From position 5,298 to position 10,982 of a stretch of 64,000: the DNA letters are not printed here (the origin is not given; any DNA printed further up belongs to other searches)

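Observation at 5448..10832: Giant 1794-aa hook-associated protein FlgK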

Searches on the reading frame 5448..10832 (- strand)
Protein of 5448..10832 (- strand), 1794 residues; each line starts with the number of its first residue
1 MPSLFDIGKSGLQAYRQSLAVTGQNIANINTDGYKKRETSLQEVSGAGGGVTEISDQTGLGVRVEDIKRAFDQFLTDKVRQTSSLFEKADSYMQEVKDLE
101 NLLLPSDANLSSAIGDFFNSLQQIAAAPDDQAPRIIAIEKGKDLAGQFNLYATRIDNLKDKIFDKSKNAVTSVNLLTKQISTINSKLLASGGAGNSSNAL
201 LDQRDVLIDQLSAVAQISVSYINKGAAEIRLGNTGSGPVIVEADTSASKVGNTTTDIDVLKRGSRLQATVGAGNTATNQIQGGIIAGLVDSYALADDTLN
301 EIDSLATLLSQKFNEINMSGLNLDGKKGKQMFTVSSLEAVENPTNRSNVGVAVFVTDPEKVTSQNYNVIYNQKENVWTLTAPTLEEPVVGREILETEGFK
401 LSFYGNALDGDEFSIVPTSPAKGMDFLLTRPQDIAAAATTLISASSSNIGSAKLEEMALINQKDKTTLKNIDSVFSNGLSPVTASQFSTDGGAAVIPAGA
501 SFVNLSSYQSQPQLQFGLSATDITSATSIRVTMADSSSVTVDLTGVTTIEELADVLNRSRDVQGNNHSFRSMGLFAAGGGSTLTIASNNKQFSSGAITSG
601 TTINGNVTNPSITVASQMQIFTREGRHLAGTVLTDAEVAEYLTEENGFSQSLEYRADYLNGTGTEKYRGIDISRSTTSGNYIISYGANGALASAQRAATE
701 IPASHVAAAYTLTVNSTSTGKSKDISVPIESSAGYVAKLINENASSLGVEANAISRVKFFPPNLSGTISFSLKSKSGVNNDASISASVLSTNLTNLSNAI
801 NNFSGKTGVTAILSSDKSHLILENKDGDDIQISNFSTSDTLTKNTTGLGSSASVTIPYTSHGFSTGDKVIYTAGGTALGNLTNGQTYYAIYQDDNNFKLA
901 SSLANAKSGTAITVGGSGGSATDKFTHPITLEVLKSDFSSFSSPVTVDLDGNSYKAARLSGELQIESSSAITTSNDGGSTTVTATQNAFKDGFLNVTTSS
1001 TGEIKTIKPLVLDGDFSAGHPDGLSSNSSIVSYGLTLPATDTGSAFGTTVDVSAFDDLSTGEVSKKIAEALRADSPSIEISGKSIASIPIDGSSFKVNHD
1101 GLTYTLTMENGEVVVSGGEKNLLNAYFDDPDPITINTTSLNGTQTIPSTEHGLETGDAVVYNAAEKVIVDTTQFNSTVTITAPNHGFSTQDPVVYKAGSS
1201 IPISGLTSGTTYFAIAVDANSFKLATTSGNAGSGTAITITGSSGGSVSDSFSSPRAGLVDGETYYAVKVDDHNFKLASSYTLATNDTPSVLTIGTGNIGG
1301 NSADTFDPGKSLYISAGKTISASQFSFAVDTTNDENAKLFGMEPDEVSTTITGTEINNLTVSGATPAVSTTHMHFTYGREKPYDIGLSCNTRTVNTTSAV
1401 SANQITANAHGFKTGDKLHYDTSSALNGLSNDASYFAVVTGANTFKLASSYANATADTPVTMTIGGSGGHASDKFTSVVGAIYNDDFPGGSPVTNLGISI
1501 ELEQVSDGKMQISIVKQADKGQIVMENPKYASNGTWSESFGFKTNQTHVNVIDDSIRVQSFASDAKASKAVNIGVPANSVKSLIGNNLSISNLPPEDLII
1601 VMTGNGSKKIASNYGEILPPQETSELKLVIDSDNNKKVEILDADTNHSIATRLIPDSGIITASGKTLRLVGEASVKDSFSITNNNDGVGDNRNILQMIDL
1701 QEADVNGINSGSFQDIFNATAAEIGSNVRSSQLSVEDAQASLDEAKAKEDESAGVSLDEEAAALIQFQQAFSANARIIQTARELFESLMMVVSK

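Call 5: search_protein_families(library=pfam, proteins=[window:5448-10832:-], max_evalue=0.01)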
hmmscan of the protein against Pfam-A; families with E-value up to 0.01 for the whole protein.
window:5448-10832:- (1794 aa): 4 families
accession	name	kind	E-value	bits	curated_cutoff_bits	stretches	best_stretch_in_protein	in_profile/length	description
PF22638.1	FlgK_D1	-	1.1e-46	159.8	28.6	1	97-332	2-233/233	Flagellar hook-associated protein FlgK helical domain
PF06429.18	Flg_bbr_C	-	6e-10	38.9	23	1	1751-1788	6-43/46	Flagellar basal body rod FlgEFG protein C-terminal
PF00460.25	Flg_bb_rod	-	1.7e-07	31.5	20.7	1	6-35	2-31/31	Flagella basal body rod protein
PF07196.18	Flagellin_IN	-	0.0011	19.6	22.7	0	769-826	3-55/55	Flagellin hook IN motif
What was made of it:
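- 9813..10832 (-): FlgK core, aa 1-340: N-terminal D0 segment plus the D1 helical domain. PF00460 and PF22638 (call 5).
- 5448..5762 (-): FlgK core, aa 1691-1794: C-terminal D1 and D0 helices, plus the stop codon. PF06429 (call 5).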

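Call 6: search_protein_families(library=ncbifam, proteins=[window:5448-10832:-], max_evalue=0.01)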
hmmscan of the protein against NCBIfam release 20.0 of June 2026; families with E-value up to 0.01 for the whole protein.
window:5448-10832:- (1794 aa): 6 families
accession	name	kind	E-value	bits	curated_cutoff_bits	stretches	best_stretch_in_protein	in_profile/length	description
TIGR02492.1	flgK_ends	equivalog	1.2e-77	262.1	170.75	2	3-342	1-332/437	flagellar hook-associated protein FlgK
TIGR02490.1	flgF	equivalog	6.9e-06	25.8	178.5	1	8-59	4-55/218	flagellar basal-body rod protein FlgF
TIGR01395.1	FlgC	equivalog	9.2e-06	26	102.1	0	4-68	3-71/137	flagellar basal body rod protein FlgC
NF009275.1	PRK12632.1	equivalog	2.4e-05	24.7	170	1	6-55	9-58/130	flagellar basal body rod protein FlgC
TIGR02488.1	flgG_G_neg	equivalog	6.2e-05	22.6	252.75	1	7-73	4-81/259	flagellar basal-body rod protein FlgG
TIGR01396.1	FlgB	equivalog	0.00043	20.5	59.05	0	7-43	7-43/131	flagellar basal body rod protein FlgB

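Call 11: search_solved_structures(query=window:5448-10832:-, max_evalue=0.01)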
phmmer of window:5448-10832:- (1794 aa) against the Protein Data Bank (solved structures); distinct sequences matched with E-value up to 0.01: 4.
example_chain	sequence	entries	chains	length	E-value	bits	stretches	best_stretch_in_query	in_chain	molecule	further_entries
9go6_A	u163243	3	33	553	5.7e-42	146.7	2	1-440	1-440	Flagellar hook-associated protein 1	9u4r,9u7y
4ut1_A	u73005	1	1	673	1.8e-31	111.9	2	55-455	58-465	FLAGELLAR HOOK-ASSOCIATED PROTEIN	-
2d4y_A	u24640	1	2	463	3e-26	94.6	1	71-440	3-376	Flagellar hook-associated protein 1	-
9gsx_L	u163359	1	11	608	1.2e-15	59.4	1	7-216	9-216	Flagellar hook-associated protein 1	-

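Call 33: find_related_loci(query=A1, collection=genome_contigs, flank=9000)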
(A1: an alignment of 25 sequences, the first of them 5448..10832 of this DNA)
Query A1 (1794 aa) in genome_contigs; peptide patterns used: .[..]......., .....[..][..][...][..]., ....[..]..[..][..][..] (x = any residue, [..] = any of these).
600 stretches matched a pattern (row limit reached: there are more); 546 encode a relative of the query (tblastn E <= 1e-3); the best 80 are kept; 79 distinct loci.
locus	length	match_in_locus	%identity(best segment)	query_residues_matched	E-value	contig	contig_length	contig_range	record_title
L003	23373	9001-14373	73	1-1794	0e+0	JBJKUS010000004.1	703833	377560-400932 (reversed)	MAG: Alphaproteobacteria bacterium isolate LRMED-289 Alphaproteobacteria-LRMED-289-C4, whole genome shotgun sequence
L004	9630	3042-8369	60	1-1792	0e+0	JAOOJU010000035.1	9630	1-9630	Rickettsiales bacterium isolate AH-716-M15 AH-716-M15_NODE_35, whole genome shotgun sequence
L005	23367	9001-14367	63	1-1793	0e+0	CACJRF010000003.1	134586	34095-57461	MAG: uncultured Alphaproteobacteria bacterium isolate AG-915-O07 genome assembly, contig: AG-915-O07_NODE_3, whole genom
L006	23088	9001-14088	72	1-1794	0e+0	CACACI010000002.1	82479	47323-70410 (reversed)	uncultured Alphaproteobacteria bacterium isolate AG-343-F10 genome assembly, contig: AG-343-F10_NODE_2, whole genome sho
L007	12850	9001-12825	71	1-1475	0e+0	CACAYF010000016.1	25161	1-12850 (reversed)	uncultured Alphaproteobacteria bacterium isolate AG-349-G20 genome assembly, contig: AG-349-G20_NODE_16, whole genome sh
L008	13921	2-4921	69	57-1794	0e+0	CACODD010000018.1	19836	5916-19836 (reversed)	MAG: uncultured Alphaproteobacteria bacterium isolate AH-287-P08 genome assembly, contig: AH-287-P08_NODE_18, whole geno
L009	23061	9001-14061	61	1-1792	0e+0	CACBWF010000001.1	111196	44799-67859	uncultured Alphaproteobacteria bacterium isolate AG-900-F16 genome assembly, contig: AG-900-F16_NODE_1, whole genome sho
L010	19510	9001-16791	35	1-1789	0e+0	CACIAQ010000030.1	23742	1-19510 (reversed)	uncultured Alphaproteobacteria bacterium isolate AG-430-P14 genome assembly, contig: AG-430-P14_NODE_30, whole genome sh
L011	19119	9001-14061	33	1-1792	5e-153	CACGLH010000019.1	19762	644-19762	uncultured Alphaproteobacteria bacterium isolate AG-910-B21 genome assembly, contig: AG-910-B21_NODE_19, whole genome sh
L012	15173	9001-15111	42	1-1792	2e-152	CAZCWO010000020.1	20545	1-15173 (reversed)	MAG TPA_asm: uncultured Rhodobacterales bacterium isolate SRP077602_co4_608 genome assembly, contig: NODE_4360_length_20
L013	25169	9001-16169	38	1-1792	1e-151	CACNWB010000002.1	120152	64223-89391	uncultured PS1 clade bacterium isolate AH-287-E14 genome assembly, contig: AH-287-E14_NODE_2, whole genome shotgun seque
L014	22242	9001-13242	36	1-1792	2e-144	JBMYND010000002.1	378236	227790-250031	MAG: Parvibaculales bacterium isolate ME_XS_2107_bin_25 ME_XS_2107_bin_25_1, whole genome shotgun sequence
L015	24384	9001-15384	40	1-1792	9e-139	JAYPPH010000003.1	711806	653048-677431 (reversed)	MAG: Candidatus Marisalimonas marina isolate SD3109_NP_metabat_bins_2.tsv.199 contig_536_pilon, whole genome shotgun seq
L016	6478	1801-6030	40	1-1185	3e-137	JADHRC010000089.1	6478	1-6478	MAG: Alphaproteobacteria bacterium isolate BS30m-G13 BS307-30m-C10840, whole genome shotgun sequence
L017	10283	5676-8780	38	1-1037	4e-134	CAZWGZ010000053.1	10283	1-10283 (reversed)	MAG TPA_asm: uncultured Rhodobacterales bacterium isolate binchicken_co316_151 genome assembly, contig: NODE_5261_length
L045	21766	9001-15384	38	1-1794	6e-129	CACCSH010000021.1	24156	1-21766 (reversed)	uncultured SAR116 cluster alpha proteobacterium isolate AG-901-N10 genome assembly, contig: AG-901-N10_NODE_21, whole ge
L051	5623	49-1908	29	5-1794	3e-47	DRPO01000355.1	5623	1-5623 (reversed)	MAG TPA_asm: Gammaproteobacteria bacterium isolate HyVt-560 HyVt-560_k145_388321, whole genome shotgun sequence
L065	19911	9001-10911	29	1-1794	6e-42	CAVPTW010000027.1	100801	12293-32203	MAG: uncultured Gammaproteobacteria bacterium isolate MFD10097.bin.1.40 genome assembly, contig: contig_3461, whole geno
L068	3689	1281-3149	28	1-1794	2e-41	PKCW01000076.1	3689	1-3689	MAG: Proteobacteria bacterium isolate Gammapro13 c_000000018130, whole genome shotgun sequence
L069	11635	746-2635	28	1-1794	3e-41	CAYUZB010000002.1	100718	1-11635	MAG TPA_asm: uncultured Granulosicoccaceae bacterium isolate SRP114822_co2_94 genome assembly, contig: NODE_125_length_1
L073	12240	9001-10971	29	1-1794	8e-40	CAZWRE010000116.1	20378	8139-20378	MAG TPA_asm: uncultured Sedimenticola sp. isolate binchicken_co219_186 genome assembly, contig: k141_88689, whole genome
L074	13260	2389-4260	28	8-1794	1e-39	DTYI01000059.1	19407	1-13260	MAG TPA_asm: Thiotrichales bacterium isolate UWMA-0217 k99_1393466, whole genome shotgun sequence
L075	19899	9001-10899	29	1-1794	2e-39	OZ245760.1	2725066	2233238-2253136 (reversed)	MAG: Gammaproteobacteria bacterium isolate 234e41e1-4301-4e2d-89f2-9293ce644277 genome assembly, chromosome: 1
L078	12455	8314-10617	30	4-1794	1e-38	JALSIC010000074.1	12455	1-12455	MAG: Gammaproteobacteria bacterium isolate 354-166_metabat2_scaf2bin.012 354-166_scaffold_5073_c1, whole genome shotgun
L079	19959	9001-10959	26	1-1794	1e-38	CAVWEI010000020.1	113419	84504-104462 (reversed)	MAG: uncultured Gammaproteobacteria bacterium isolate MFD03804.bin.2.178 genome assembly, contig: contig_35478, whole ge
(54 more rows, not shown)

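Call 69: search_solved_structures(query=window:5448-10832:-, max_evalue=0.001, show_alignments=1)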
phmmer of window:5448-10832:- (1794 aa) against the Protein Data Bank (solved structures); distinct sequences matched with E-value up to 0.001: 4.
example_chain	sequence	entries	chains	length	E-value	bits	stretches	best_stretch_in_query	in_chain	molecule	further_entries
9go6_A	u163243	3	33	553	5.7e-42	146.7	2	1-440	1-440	Flagellar hook-associated protein 1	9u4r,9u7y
4ut1_A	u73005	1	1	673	1.8e-31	111.9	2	55-455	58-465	FLAGELLAR HOOK-ASSOCIATED PROTEIN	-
2d4y_A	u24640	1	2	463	3e-26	94.6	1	71-440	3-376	Flagellar hook-associated protein 1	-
9gsx_L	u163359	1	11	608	1.2e-15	59.4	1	7-216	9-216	Flagellar hook-associated protein 1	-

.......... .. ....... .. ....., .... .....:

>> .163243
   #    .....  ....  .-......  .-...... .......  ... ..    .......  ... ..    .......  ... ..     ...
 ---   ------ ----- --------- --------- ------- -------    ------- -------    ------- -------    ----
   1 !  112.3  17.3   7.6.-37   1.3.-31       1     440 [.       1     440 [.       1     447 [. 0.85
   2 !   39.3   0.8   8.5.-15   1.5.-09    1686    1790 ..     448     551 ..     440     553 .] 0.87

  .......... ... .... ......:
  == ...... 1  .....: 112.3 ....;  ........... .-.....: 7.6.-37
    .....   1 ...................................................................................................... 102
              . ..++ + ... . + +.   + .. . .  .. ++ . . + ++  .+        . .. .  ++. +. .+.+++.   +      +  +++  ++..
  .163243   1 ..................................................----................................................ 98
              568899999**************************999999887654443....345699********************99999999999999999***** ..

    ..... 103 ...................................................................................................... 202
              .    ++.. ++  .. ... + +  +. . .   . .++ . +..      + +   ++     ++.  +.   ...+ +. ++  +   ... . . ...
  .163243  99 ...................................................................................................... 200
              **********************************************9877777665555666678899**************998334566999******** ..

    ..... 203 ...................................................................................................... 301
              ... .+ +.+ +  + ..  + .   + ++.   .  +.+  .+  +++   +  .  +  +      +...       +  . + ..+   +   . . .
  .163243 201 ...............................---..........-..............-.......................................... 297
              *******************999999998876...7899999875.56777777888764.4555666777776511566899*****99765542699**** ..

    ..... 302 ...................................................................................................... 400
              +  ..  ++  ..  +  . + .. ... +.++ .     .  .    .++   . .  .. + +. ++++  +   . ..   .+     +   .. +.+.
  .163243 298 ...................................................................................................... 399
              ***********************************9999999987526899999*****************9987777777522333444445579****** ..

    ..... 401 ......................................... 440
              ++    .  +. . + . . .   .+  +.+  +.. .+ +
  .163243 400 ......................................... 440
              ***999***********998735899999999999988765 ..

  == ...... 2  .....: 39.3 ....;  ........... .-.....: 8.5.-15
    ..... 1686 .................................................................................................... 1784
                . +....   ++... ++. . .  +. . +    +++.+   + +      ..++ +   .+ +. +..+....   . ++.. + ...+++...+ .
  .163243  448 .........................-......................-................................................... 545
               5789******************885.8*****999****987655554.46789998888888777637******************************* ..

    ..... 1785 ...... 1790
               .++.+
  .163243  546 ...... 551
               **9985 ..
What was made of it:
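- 5448..5762 (-): Aligns to Salmonella FlgK 448-551 (call 69).
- On Giant FlgK of the R. sphaeroides Fla1 type: 1,245-aa insert (call 69)
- Closest known: Salmonella FlgK in the solved hook-filament junction. Same: The D0, D1 and D2 core aligns over 1-440 and 1686-1790 (call 69).
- Checked: The insert is therefore aa 441-1685, 1,245 residues (call 69).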

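Call 75: find_encoding_contigs(protein=window:5448-10832:-, flank=3000, max_places=6)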
Protein window:5448-10832:- (1794 aa): no gene with exactly this product is on record in the collection.
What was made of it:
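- Tried and rejected: Exact look-up of the window protein found no record (call 75), so the source genome stays unnamed.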
